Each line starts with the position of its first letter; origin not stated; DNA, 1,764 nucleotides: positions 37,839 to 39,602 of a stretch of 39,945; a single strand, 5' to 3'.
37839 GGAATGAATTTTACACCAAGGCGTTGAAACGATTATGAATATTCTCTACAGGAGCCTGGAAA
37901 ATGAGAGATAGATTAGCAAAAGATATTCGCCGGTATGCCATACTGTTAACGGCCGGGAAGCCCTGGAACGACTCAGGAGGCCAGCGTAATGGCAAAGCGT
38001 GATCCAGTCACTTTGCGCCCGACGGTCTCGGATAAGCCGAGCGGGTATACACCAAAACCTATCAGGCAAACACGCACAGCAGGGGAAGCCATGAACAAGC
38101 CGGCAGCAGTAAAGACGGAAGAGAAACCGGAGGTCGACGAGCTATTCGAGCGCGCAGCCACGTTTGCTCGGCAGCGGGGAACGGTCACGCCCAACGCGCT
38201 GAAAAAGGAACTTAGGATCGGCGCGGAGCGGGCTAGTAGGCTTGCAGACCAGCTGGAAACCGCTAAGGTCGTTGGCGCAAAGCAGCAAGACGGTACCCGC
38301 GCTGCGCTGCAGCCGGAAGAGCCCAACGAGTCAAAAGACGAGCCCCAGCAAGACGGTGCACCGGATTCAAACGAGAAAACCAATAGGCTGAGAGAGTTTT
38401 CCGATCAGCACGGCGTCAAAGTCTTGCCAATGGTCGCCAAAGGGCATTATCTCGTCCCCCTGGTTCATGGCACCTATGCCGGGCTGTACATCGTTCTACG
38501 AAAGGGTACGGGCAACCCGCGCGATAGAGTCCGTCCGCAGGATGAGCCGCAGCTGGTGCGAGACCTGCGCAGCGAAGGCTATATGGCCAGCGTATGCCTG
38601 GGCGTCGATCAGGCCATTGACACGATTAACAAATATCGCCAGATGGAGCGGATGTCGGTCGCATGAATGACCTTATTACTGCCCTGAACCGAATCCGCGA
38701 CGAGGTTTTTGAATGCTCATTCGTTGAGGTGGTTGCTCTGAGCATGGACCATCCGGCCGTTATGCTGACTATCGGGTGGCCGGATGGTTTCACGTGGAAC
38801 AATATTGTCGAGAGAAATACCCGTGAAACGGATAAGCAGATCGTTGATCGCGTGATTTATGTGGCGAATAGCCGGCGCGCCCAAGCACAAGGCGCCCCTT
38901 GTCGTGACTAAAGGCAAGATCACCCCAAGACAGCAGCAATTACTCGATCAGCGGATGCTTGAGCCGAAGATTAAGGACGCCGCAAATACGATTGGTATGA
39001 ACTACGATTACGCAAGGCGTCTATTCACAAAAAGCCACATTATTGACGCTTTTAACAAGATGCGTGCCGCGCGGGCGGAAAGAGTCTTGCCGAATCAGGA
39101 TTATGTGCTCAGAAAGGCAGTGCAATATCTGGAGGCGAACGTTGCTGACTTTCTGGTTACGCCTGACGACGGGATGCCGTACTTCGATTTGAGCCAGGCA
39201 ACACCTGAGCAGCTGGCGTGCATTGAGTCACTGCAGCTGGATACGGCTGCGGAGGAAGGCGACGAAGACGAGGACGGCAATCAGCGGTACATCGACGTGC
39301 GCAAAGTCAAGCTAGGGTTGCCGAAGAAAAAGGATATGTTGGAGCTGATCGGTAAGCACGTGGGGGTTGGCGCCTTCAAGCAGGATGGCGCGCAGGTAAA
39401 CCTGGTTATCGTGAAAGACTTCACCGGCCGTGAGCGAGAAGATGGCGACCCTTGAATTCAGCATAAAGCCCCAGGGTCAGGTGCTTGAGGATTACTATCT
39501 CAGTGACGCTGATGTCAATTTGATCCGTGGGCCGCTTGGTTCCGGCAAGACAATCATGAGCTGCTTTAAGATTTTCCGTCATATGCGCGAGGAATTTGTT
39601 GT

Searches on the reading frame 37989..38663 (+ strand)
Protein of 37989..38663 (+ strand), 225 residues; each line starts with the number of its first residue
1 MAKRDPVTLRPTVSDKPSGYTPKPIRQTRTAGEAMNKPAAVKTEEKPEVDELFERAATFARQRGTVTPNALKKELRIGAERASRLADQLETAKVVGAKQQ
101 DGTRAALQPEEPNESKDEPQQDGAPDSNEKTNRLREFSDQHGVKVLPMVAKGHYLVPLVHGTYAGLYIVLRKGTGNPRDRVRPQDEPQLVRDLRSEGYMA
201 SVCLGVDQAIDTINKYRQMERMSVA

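Call 106: search_protein_families(library=pfam, proteins=[window:37989-38663:+], max_evalue=0.001)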
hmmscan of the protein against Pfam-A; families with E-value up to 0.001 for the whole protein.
window:37989-38663:+ (225 aa): 1 family
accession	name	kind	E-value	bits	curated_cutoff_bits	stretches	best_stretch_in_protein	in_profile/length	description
PF09397.16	FtsK_gamma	-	1.6e-11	44.2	30.6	1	48-106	2-60/63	Ftsk gamma domain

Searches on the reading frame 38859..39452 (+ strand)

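Call 106: search_protein_families(library=pfam, proteins=[window:38859-39452:+], max_evalue=0.001)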
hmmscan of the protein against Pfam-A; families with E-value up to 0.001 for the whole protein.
window:38859-39452:+ (198 aa): 1 family
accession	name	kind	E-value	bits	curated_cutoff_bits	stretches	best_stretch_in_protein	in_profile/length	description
PF03592.21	Terminase_2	-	0.00014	22.9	26.1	1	46-173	26-131/141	Terminase small subunit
